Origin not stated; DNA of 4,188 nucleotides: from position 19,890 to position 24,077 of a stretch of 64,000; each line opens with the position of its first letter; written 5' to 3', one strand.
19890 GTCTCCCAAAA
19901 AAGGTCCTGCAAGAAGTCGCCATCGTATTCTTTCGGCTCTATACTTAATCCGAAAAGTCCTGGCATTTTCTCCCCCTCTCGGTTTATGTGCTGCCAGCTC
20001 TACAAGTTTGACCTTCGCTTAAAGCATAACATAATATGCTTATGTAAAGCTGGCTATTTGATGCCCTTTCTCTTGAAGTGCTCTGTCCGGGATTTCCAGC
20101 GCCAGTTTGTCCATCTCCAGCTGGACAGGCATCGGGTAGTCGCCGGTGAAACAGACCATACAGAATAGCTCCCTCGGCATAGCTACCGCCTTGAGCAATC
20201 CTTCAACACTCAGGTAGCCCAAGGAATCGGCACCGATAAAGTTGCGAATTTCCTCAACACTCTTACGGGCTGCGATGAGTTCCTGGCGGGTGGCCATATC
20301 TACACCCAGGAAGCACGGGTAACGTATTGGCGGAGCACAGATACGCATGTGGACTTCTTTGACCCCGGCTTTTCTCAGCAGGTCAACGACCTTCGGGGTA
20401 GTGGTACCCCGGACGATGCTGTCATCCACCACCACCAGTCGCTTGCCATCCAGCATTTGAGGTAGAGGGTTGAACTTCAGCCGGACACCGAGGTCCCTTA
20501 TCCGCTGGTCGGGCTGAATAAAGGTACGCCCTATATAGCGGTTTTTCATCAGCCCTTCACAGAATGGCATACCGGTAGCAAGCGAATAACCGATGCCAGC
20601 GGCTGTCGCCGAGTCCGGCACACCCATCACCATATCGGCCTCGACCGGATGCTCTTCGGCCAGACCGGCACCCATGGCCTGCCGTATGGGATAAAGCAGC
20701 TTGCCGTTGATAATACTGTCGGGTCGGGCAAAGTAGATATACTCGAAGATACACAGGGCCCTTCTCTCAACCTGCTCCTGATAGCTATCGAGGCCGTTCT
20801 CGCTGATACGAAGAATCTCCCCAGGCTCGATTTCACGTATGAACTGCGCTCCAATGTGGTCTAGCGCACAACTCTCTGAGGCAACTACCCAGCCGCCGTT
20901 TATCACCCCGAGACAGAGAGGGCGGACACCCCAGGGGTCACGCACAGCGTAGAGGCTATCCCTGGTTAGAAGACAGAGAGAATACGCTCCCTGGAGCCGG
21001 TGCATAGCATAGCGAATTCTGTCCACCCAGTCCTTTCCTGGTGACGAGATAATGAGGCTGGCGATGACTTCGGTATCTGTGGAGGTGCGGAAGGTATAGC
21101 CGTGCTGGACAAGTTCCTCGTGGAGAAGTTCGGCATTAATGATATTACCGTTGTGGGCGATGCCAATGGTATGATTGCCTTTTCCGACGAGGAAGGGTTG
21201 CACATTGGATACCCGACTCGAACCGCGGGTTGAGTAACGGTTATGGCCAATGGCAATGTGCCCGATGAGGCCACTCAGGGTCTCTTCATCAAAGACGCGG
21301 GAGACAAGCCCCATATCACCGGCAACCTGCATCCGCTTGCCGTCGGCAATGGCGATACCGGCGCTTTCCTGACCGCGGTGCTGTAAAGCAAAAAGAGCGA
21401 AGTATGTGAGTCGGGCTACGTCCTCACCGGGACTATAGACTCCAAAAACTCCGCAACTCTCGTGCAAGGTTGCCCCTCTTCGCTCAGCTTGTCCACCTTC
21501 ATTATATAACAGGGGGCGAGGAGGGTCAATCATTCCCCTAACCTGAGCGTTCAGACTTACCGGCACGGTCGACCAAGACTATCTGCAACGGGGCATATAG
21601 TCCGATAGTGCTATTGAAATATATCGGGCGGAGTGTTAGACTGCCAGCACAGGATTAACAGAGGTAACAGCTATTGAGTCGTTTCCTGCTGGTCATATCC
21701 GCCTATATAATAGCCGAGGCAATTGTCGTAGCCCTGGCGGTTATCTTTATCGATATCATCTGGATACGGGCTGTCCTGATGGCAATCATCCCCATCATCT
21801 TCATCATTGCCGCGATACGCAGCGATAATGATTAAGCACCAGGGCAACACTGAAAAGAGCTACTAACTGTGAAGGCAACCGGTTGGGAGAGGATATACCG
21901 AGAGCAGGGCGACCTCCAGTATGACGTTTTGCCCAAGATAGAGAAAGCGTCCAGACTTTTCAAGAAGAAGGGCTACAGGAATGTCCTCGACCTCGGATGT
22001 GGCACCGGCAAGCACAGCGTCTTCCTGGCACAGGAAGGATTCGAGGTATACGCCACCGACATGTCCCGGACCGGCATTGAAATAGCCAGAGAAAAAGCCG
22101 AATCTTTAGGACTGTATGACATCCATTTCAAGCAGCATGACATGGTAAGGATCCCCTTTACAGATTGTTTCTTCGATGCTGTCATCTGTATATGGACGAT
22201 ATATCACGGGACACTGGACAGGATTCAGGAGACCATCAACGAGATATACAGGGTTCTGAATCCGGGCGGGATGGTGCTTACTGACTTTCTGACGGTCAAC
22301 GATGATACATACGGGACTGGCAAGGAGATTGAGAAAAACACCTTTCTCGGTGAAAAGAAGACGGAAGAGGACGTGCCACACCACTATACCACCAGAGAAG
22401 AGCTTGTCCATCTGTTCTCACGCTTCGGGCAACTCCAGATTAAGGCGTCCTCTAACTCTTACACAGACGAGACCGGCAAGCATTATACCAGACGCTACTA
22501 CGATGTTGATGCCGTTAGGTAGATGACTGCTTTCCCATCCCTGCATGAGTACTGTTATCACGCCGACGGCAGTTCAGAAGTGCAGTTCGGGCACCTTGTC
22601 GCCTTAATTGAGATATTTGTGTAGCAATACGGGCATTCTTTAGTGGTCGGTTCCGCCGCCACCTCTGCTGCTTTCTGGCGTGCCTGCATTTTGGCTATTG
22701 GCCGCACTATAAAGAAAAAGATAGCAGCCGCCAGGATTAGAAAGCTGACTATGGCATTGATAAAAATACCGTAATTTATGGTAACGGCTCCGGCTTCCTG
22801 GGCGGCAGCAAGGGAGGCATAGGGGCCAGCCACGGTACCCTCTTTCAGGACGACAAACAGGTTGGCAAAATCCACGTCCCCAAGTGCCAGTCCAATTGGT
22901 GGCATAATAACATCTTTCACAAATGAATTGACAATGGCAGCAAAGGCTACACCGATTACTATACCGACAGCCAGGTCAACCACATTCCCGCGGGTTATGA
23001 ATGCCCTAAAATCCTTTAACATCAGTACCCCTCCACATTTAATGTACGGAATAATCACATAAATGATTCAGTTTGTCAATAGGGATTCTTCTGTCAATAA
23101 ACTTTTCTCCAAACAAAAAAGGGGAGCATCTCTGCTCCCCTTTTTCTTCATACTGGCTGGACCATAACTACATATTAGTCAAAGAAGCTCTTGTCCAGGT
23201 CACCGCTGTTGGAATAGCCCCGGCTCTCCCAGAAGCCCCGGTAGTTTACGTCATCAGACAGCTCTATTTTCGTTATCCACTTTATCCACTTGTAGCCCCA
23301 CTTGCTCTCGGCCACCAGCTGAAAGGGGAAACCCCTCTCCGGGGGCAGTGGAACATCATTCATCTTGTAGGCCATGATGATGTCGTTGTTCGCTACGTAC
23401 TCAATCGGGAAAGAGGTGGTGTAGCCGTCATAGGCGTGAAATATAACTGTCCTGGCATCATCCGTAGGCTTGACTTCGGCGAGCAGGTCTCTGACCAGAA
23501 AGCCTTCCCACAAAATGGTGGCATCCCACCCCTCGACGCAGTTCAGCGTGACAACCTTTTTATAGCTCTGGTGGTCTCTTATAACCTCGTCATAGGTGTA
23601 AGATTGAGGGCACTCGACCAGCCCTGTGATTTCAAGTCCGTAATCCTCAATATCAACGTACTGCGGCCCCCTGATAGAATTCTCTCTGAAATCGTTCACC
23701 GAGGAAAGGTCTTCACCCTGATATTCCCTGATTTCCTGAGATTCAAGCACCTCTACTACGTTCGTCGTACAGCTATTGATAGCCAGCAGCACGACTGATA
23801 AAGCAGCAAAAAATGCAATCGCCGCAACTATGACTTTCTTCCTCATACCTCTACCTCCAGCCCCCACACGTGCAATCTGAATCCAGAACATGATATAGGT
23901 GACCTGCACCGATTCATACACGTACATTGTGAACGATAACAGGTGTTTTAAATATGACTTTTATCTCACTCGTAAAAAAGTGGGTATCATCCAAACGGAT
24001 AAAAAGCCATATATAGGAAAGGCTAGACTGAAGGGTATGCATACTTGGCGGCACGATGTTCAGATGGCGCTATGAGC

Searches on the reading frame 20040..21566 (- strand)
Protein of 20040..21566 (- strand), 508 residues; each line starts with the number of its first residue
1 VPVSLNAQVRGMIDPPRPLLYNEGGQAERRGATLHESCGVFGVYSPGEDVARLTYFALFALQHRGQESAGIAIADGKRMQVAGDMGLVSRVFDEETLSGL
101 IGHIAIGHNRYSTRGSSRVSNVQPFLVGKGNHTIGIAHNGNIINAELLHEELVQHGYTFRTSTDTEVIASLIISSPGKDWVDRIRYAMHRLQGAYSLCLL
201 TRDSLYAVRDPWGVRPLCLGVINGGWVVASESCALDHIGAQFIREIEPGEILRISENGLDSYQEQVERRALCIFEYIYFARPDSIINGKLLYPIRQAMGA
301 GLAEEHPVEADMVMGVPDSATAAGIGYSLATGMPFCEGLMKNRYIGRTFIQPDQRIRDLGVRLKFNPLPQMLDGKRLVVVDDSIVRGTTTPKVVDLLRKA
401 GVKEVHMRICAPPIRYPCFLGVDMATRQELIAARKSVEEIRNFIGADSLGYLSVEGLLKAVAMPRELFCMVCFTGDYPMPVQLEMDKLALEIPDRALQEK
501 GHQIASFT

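Call 90: search_protein_families(library=pfam, proteins=[window:20040-21566:-], max_evalue=0.0001)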
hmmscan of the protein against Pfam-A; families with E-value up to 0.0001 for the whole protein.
window:20040-21566:- (508 aa): 3 families
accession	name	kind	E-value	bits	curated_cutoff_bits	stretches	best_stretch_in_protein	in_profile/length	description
PF13522.11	GATase_6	-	3.5e-21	76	27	1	102-231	10-130/130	Glutamine amidotransferase domain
PF13537.11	GATase_7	-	5.7e-20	72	25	1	117-235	8-121/123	Glutamine amidotransferase domain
PF00156.33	Pribosyltran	-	6.5e-06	26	26.3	1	360-407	79-120/158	Phosphoribosyl transferase domain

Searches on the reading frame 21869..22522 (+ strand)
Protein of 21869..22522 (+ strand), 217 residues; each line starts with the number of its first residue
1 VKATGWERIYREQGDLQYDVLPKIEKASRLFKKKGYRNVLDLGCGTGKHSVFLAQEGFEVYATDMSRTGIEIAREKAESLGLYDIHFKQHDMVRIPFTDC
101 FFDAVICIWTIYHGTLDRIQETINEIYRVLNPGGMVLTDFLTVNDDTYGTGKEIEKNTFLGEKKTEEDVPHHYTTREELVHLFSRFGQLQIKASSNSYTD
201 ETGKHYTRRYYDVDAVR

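Call 90: search_protein_families(library=pfam, proteins=[window:21869-22522:+], max_evalue=0.0001)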
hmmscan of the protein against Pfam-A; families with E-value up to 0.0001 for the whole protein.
window:21869-22522:+ (217 aa): 10 families
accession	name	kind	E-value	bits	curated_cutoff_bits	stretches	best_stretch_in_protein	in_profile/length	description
PF13649.12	Methyltransf_25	-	2.6e-24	86.2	27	1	39-134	1-97/97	Methyltransferase domain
PF08241.18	Methyltransf_11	-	7.5e-22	78.2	21.2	1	40-137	1-94/95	Methyltransferase domain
PF13847.12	Methyltransf_31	-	1.4e-20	73.9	27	1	37-139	5-110/145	Methyltransferase domain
PF13489.12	Methyltransf_23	-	4.2e-14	53.1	27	1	17-187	6-158/164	Methyltransferase domain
PF08242.18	Methyltransf_12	-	3.7e-13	50.5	30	1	40-136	1-98/98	Methyltransferase domain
PF01209.24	Ubie_methyltran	-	1.5e-12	47.8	20.1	1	30-137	42-150/233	ubiE/COQ5 methyltransferase family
PF03848.20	TehB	-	6.3e-10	39.2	20.4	1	38-137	33-131/193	Tellurite resistance protein TehB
PF05175.20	MTS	-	6.3e-08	32.9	23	1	31-135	27-135/170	Methyltransferase small domain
PF02353.26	CMAS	-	3.1e-06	27.1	27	1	36-149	63-175/273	Mycolic acid cyclopropane synthetase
PF05148.21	Methyltransf_8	-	7.8e-06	26.4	27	0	28-136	65-154/219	Hypothetical methyltransferase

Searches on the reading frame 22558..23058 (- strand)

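Call 91: search_protein_families(library=pfam, proteins=[window:22558-23058:-], max_evalue=0.0001)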
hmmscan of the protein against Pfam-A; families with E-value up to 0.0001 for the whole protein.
window:22558-23058:- (166 aa): 1 family
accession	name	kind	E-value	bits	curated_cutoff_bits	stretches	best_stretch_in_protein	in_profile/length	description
PF01741.23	MscL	-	6.7e-39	133.5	27.4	1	13-149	1-118/123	Large-conductance mechanosensitive channel, MscL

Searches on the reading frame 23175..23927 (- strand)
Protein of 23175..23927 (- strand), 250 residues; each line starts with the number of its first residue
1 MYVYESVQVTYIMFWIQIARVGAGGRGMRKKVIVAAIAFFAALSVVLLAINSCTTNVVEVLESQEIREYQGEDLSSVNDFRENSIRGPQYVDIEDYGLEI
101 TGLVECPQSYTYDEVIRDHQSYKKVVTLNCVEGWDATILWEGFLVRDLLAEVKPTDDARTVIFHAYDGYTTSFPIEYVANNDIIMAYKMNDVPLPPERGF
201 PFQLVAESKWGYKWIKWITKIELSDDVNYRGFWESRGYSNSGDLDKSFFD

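Call 91: search_protein_families(library=pfam, proteins=[window:23175-23927:-], max_evalue=0.0001)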
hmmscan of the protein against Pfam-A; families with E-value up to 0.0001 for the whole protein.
window:23175-23927:- (250 aa): 1 family
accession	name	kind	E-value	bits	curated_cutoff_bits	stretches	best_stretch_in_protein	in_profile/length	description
PF00174.25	Oxidored_molyb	-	2.4e-35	122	24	1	90-233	6-169/169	Oxidoreductase molybdopterin binding domain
